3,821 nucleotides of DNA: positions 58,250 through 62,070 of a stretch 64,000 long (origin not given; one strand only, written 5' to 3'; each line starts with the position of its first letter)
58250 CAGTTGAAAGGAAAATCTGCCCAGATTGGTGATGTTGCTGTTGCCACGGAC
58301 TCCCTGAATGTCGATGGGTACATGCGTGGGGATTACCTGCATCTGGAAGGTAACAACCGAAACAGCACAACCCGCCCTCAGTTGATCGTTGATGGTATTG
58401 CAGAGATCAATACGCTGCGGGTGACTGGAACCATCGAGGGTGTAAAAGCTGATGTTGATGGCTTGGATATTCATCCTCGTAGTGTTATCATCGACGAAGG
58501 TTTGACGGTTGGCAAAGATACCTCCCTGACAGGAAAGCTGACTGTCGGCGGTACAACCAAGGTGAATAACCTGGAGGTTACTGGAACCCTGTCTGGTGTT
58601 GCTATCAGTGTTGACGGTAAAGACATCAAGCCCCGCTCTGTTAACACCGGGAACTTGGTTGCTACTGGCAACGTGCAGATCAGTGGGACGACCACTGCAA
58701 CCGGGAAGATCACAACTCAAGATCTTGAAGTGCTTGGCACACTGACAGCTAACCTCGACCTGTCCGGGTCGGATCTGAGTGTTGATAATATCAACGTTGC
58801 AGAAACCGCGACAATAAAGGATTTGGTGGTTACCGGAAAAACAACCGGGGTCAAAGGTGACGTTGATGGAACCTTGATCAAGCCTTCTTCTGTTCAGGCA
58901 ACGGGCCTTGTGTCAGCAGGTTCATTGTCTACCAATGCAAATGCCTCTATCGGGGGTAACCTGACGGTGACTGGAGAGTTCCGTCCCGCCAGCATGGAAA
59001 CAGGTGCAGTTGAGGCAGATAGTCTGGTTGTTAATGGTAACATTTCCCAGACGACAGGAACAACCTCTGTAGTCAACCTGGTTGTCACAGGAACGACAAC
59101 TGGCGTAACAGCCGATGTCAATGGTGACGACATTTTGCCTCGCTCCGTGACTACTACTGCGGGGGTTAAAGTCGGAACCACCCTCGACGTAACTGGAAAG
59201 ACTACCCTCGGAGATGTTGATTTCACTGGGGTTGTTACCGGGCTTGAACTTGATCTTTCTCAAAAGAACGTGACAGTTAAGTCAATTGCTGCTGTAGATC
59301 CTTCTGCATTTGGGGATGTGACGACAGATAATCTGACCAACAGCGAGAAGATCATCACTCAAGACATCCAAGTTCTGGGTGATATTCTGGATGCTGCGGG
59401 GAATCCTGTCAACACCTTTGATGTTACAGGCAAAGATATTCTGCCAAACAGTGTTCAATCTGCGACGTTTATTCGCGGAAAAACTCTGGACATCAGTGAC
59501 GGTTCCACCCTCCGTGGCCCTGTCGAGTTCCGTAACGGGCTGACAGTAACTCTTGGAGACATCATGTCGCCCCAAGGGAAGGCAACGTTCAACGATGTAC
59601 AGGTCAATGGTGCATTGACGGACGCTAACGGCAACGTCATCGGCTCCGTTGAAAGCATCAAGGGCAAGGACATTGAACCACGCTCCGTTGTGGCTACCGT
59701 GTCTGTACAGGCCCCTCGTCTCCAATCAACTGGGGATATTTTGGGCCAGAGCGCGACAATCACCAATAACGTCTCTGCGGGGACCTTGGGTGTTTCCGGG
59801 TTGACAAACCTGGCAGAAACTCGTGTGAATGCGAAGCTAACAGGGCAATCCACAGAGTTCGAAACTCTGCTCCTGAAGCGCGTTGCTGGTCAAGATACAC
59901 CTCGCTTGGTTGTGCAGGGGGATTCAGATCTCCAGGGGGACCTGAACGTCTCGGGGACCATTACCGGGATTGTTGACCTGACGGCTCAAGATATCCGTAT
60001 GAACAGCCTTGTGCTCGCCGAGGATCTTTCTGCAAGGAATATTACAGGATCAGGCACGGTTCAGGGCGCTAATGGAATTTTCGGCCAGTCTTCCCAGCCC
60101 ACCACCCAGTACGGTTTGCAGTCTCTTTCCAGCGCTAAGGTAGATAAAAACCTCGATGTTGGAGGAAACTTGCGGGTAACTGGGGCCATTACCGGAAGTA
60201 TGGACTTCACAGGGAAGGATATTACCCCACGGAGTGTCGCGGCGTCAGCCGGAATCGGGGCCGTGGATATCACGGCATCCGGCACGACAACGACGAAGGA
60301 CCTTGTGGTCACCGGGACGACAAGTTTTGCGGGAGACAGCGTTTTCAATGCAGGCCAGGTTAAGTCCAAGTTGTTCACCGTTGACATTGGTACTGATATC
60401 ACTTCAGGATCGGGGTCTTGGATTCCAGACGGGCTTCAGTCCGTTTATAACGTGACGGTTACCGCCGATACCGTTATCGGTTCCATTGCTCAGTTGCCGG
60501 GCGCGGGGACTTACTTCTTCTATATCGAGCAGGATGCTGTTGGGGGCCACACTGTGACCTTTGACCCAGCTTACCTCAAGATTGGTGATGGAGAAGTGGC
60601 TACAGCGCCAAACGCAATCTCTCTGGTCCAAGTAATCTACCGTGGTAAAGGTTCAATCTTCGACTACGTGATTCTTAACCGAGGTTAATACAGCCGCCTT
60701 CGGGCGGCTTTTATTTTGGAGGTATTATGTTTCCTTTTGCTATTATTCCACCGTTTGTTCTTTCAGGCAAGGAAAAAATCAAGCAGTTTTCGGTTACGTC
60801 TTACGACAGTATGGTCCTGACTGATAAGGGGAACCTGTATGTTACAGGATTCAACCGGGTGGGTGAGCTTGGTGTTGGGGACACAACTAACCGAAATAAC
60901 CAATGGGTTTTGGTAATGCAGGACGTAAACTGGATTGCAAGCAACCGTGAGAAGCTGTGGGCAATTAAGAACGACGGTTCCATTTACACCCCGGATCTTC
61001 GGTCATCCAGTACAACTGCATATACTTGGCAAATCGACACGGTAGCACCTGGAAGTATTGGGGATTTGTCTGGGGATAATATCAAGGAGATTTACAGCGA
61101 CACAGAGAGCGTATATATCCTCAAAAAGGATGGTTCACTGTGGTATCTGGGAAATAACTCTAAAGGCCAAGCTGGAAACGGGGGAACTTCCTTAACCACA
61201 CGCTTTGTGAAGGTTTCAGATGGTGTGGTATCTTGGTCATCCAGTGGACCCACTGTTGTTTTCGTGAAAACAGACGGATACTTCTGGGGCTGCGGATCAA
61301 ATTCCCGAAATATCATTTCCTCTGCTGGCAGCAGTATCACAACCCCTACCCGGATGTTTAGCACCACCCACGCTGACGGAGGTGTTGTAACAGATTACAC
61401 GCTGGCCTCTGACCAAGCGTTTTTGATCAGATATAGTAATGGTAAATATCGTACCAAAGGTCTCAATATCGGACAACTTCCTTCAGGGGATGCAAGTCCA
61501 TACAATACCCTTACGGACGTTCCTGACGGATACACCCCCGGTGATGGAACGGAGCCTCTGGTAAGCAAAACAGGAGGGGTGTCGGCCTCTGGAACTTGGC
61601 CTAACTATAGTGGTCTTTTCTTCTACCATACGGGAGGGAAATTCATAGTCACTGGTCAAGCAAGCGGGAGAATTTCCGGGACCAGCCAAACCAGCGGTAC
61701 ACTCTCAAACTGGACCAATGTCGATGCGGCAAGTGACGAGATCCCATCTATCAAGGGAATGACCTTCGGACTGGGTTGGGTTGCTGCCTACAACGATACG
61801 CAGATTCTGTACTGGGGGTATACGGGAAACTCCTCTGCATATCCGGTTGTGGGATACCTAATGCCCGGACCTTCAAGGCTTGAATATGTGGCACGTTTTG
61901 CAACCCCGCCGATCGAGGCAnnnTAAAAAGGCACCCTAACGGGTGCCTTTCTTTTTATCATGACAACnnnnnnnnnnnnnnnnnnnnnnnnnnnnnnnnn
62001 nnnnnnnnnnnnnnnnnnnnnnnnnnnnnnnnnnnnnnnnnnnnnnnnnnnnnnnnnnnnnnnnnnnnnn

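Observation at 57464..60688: Internally repetitive long tail fibre gene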

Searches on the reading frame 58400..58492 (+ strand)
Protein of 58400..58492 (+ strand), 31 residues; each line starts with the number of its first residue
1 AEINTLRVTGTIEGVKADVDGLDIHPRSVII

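Call 78: search_solved_structures(query=A4, max_evalue=10, show_alignments=3)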
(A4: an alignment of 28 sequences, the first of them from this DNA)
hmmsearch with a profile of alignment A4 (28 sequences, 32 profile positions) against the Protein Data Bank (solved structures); distinct sequences matched with E-value up to 10: 9.
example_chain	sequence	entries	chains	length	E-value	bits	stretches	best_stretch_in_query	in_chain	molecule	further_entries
9cuy_g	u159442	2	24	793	6.1e-58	195.6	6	1-31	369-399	Putative tail fiber protein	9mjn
6az3_E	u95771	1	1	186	0.0039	20.3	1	8-28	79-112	60S ribosomal protein L9, putative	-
3jcs_E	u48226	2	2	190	0.0041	20.2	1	8-28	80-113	ribosomal protein L6 | uL6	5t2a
8a3w_E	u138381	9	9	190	0.0044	20.1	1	8-28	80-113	Putative 60S ribosomal protein L9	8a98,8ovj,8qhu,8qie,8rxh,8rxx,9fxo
4p2i_A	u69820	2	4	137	0.2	14.9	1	3-14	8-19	MKIAA0254 protein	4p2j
7big_A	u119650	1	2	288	0.34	14.1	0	11-25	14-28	v13WRAP-T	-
7bif_A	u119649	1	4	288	0.35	14.1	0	11-25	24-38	v22WRAP-T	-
7bie_A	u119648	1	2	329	0.37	14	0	11-25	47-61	nvWRAP-T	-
7bid_A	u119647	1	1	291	2.1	11.6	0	11-25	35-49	v31WRAP-T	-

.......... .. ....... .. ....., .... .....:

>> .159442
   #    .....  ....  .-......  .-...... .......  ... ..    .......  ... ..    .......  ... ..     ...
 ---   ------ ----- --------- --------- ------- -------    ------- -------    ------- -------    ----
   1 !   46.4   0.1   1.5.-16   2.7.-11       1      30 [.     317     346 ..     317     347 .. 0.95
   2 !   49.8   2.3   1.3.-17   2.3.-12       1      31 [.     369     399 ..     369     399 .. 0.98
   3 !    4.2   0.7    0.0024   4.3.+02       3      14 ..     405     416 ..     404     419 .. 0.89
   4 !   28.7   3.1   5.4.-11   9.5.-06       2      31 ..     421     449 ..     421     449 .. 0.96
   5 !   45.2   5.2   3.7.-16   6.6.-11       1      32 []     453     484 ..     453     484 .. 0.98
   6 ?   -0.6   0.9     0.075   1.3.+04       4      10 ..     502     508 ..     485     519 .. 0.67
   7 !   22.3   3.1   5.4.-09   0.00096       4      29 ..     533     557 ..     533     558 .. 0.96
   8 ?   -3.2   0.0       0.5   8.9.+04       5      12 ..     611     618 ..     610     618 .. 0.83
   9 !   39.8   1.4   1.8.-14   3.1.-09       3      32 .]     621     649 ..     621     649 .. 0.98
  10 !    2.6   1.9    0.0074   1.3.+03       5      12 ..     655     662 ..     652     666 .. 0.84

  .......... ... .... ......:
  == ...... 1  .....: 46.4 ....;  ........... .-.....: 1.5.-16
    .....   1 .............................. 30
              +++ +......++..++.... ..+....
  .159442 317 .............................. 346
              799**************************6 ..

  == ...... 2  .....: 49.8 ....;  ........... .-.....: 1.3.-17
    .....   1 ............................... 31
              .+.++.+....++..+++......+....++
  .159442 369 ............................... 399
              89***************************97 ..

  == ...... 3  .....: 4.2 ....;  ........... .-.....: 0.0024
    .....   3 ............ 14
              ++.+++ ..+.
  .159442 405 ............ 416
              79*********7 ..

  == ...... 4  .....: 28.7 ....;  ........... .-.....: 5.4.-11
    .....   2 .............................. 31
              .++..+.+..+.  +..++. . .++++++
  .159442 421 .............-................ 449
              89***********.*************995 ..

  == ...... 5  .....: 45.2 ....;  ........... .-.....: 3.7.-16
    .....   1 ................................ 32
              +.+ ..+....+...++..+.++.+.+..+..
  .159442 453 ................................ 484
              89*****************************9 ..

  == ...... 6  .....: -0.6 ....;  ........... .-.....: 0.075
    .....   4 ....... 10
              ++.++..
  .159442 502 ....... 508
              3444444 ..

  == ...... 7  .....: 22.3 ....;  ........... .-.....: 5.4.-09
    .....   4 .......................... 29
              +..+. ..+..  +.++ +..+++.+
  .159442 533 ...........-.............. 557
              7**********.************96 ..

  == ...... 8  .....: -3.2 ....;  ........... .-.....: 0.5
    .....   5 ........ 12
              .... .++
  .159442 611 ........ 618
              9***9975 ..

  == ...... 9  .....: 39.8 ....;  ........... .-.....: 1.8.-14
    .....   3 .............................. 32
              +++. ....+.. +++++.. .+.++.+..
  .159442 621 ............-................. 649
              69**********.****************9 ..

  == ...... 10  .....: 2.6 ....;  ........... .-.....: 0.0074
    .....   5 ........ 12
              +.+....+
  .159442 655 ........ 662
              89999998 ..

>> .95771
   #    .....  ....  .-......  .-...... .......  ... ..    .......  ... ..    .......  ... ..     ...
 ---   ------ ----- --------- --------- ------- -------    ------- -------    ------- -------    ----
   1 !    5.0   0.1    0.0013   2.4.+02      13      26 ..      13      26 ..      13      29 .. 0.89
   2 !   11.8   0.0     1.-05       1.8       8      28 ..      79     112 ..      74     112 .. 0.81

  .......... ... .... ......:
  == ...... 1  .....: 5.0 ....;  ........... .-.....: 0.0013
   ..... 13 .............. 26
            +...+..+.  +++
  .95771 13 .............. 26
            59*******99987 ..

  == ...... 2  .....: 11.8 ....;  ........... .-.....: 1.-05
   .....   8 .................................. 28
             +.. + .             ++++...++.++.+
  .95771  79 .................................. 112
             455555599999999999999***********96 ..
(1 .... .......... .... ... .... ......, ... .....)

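Call 85: search_protein_representatives(alignment_id=A4)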
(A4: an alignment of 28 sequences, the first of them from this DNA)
Query: 28 sequences, 32 profile positions. Proteins with E-value up to 0.001 (for the whole library): 47; up to 1e-10: 28; up to 1e-30: 4. The best 47 are listed.
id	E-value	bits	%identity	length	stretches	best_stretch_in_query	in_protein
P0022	1.2e-67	239.5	-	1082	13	1-32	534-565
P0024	1.8e-66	235.7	-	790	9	1-31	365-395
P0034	3.4e-51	186.9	-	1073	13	1-32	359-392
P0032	1.6e-49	181.5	-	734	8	1-32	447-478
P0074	4.9e-27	109.6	-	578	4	1-31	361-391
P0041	3.4e-26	106.9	-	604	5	1-32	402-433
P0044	4.2e-26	106.6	-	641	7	1-31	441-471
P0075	1.7e-24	101.5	-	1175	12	2-32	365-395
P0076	3.1e-24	100.6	-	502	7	4-32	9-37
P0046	2.5e-23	97.8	-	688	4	1-32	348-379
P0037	3.9e-22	93.9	-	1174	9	1-32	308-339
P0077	1.3e-21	92.2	-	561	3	1-32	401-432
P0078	6.4e-21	90.0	-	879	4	3-31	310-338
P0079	1.3e-18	82.6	-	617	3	1-32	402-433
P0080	1.3e-18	82.6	-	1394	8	1-32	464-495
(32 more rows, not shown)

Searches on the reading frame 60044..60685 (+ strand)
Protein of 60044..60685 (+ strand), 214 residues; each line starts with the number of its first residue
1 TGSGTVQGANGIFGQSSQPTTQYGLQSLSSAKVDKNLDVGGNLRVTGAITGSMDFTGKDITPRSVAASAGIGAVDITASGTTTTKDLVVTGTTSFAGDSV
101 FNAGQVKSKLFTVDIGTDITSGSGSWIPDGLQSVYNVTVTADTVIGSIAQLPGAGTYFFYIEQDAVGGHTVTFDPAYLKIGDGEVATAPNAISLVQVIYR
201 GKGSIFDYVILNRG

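Call 60: search_dna_similar(query=window:60044-60685:+, collection=phages, mode=protein, max_rows=25)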
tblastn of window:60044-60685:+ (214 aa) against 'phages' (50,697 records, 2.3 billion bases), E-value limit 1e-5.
Records with a match: 395; places in all: 395; records where one place covers at least 80% of the query: 98.
Best place of each record, by identity: >=99% 2; <60% 393.
By first word of the organism name: Escherichia 249; Klebsiella 33; Salmonella 20; Campylobacter 20; Cronobacter 17; Pectobacterium 11; Erwinia 8; Enterobacter 7; Yersinia 4; Serratia 3; and 14 more.
By host as written in the record: Escherichia coli 73; - 35; Escherichia coli K-12 MG1655 30; Campylobacter jejuni 19; Escherichia coli K-12 16; Cronobacter sakazakii 13; Klebsiella pneumoniae 12; Escherichia coli O157:H7 11; and 110 more.
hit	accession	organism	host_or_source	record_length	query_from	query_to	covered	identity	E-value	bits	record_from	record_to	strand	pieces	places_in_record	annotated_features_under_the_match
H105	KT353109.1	Cronobacter phage PBES 02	Cronobacter sp.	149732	1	214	100%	100.0%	8e-124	390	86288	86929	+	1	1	putative tail fiber protein 2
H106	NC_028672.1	Cronobacter phage PBES 02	Cronobacter sp.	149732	1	214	100%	100.0%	8e-124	390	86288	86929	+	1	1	tail fiber protein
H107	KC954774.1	Cronobacter phage CR8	Cronobacter sakazakii ATCC 29544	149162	1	213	100%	39.4%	4e-27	113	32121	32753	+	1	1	putative tail fiber protein 2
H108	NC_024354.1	Cronobacter phage CR8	Cronobacter sakazakii ATCC 29544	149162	1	213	100%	39.4%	4e-27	113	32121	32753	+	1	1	tail fiber protein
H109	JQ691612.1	Cronobacter phage CR3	Cronobacter sakazakii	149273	1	213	100%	38.9%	1e-26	112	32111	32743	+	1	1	putative tail fiber protein 2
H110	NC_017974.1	Cronobacter phage CR3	Cronobacter sakazakii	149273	1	213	100%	38.9%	1e-26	112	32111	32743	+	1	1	tail fiber protein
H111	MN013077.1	Klebsiella phage vB_KaeM_KaOmega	Klebsiella aerogenes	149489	1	213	100%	34.0%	2e-22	100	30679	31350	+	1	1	putative tail fiber protein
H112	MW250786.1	Escherichia phage UPEC06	Escherichia coli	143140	5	213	98%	34.3%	2e-24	105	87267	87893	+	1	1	putative tail fiber protein 2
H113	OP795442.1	Escherichia phage A7_1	Escherichia coli str. K-12 substr. ...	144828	5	213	98%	34.3%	3e-24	105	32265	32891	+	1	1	tail fiber protein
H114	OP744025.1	Escherichia phage A5-4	Escherichia coli str. K-12 substr. ...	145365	5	213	98%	34.3%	3e-24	105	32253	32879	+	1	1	tail fiber protein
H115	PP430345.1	Escherichia phage vB_EcoM-LTH01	Escherichia sp.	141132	5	213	98%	34.3%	3e-24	105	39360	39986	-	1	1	hypothetical protein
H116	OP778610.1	Escherichia phage W70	Escherichia coli str. K-12 substr. ...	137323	5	213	98%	34.3%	6e-24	104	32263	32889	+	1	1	tail fiber protein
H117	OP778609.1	Escherichia phage A73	Escherichia coli str. K-12 substr. ...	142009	5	213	98%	34.3%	6e-24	104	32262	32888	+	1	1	tail fiber protein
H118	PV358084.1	Enterobacter phage ENT3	Enterobacter hormaechei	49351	1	213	100%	33.2%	2e-21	97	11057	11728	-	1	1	record has no annotation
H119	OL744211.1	Enterobacter phage vB_ExiM_F1M1E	Enterobacter hormaechei subsp. ...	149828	1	213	100%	33.2%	2e-21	97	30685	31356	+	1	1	hypothetical protein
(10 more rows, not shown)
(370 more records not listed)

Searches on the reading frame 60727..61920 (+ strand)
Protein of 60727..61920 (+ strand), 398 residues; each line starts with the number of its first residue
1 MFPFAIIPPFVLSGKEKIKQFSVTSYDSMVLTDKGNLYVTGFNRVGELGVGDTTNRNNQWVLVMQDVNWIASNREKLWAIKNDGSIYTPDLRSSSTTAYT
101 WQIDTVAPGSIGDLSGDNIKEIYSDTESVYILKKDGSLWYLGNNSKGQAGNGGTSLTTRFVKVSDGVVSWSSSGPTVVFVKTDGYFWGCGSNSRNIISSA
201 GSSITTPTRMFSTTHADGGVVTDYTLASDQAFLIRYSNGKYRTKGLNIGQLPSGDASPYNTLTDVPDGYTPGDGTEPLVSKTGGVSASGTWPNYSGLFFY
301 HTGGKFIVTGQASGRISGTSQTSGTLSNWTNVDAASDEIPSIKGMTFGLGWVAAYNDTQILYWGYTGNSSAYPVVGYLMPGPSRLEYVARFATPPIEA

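Call 6: search_protein_families(library=pfam, proteins=[window:60727-61920:+], max_evalue=1)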
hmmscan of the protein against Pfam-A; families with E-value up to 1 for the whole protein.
window:60727-61920:+ (398 aa): 3 families
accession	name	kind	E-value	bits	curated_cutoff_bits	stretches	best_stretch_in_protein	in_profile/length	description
PF25390.1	WD40_RLD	-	7.9e-17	62.1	150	1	14-251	87-330/363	RCC1-like domain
PF13540.12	RCC1_2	-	4.8e-07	29.9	22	2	18-46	1-29/30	Regulator of chromosome condensation (RCC1) repeat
PF00415.24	RCC1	-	0.98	10.5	21.7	1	34-56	1-23/50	Regulator of chromosome condensation (RCC1) repeat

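Call 7: search_protein_families(library=phrogs, proteins=[window:60727-61920:+], max_evalue=0.01)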
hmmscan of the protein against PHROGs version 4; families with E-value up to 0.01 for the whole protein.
window:60727-61920:+ (398 aa): 3 families
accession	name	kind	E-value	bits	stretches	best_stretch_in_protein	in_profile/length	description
phrog_4219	-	DNA, RNA and nucleotide metabolism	5.7e-93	313.7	1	1-397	419-800/867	regulator of chromosome condensation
phrog_7220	-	DNA, RNA and nucleotide metabolism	2e-24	86.5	1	17-257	82-318/1734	regulator of chromosome condensation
phrog_16766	-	DNA, RNA and nucleotide metabolism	2.9e-18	66.8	2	15-178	190-355/763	regulator of chromosome condensation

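Call 59: search_dna_similar(query=window:60727-61920:+, collection=phages, mode=protein, max_rows=25)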
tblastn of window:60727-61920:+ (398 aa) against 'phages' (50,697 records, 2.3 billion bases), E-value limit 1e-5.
Records with a match: 35; places in all: 49; records where one place covers at least 80% of the query: 3.
Best place of each record, by identity: 95-99% 2; <60% 33.
By first word of the organism name: Escherichia 12; Erwinia 5; Clostridioides 5; Yersinia 4; Cronobacter 2; Xanthomonas 2; Serratia 2; Clostridium 2; Peptoclostridium 1.
By host as written in the record: - 5; Escherichia coli 3; Clostridioides difficile 3; Cronobacter sp. 2; Xanthomonas vesicatoria 2; Erwinia amylovora 2; Erwinia amylovora SNUABM_01 2; Serratia marcescens UCC2017 2; and 12 more.
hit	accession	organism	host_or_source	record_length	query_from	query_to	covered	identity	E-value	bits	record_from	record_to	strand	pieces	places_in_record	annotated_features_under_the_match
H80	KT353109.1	Cronobacter phage PBES 02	Cronobacter sp.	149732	1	398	100%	99.0%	0e+0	764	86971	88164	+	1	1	hypothetical protein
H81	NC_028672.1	Cronobacter phage PBES 02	Cronobacter sp.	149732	1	398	100%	99.0%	0e+0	764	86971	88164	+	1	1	regulator of chromosome condensation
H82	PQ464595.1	Erwinia phage Kaldavass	Erwinia aphidicola W09_2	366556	1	367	92%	25.7%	2e-9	66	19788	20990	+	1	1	regulator of chromosome condensation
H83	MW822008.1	Escherichia phage BF17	Escherichia coli B73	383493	1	292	73%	27.6%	6e-6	54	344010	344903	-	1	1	hypothetical protein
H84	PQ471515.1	Escherichia phage Turkey3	Escherichia coli Tur3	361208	1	292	73%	27.3%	1e-5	54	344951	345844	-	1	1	E3 ubiquitin-protein ligase HERC1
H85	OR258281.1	Xanthomonas phage XaC1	Xanthomonas vesicatoria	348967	1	260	65%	30.2%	2e-12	76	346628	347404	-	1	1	hypothetical protein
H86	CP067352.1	Clostridioides phage ES-S-0173-01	Clostridioides sp. ES-S-0173-01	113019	16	289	69%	26.9%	1e-12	76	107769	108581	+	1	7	record has no annotation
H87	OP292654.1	Xanthomonas phage XbC2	Xanthomonas vesicatoria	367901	1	242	61%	28.5%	1e-6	57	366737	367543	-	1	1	hypothetical protein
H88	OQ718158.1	Escherichia phage vB_Ec-M-J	Escherichia coli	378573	1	267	67%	24.4%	1e-5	54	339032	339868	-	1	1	regulator of chromosome condensation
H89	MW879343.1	Erwinia phage pEa_SNUABM_44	Erwinia amylovora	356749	1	214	54%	29.9%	1e-11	73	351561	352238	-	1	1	hypothetical protein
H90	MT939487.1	Erwinia phage pEa_SNUABM_47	Erwinia amylovora SNUABM_01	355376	1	214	54%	29.9%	4e-11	71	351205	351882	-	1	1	putative DNA condensation protein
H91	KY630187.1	Serratia phage BF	Serratia marcescens UCC2017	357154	1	214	54%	29.9%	5e-11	71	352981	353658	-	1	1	regulator of chromosome condensation (RCC1) repeat family protein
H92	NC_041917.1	Serratia phage BF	Serratia marcescens UCC2017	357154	1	214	54%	29.9%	5e-11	71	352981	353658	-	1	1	regulator of chromosome condensation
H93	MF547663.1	Clostridioides phage LIBA2945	Clostridioides difficile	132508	28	264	60%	26.9%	2e-7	59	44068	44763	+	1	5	RCC1 domain-containing protein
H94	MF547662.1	Clostridioides phage LIBA6276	Clostridioides difficile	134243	28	264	60%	26.9%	2e-7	59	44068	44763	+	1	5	RCC1 domain-containing protein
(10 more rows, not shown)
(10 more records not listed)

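Call 64: search_protein_families(library=ncbifam, proteins=[window:60727-61920:+], max_evalue=0.01)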
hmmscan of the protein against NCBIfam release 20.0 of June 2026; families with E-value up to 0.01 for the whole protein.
window:60727-61920:+ (398 aa): 0 families
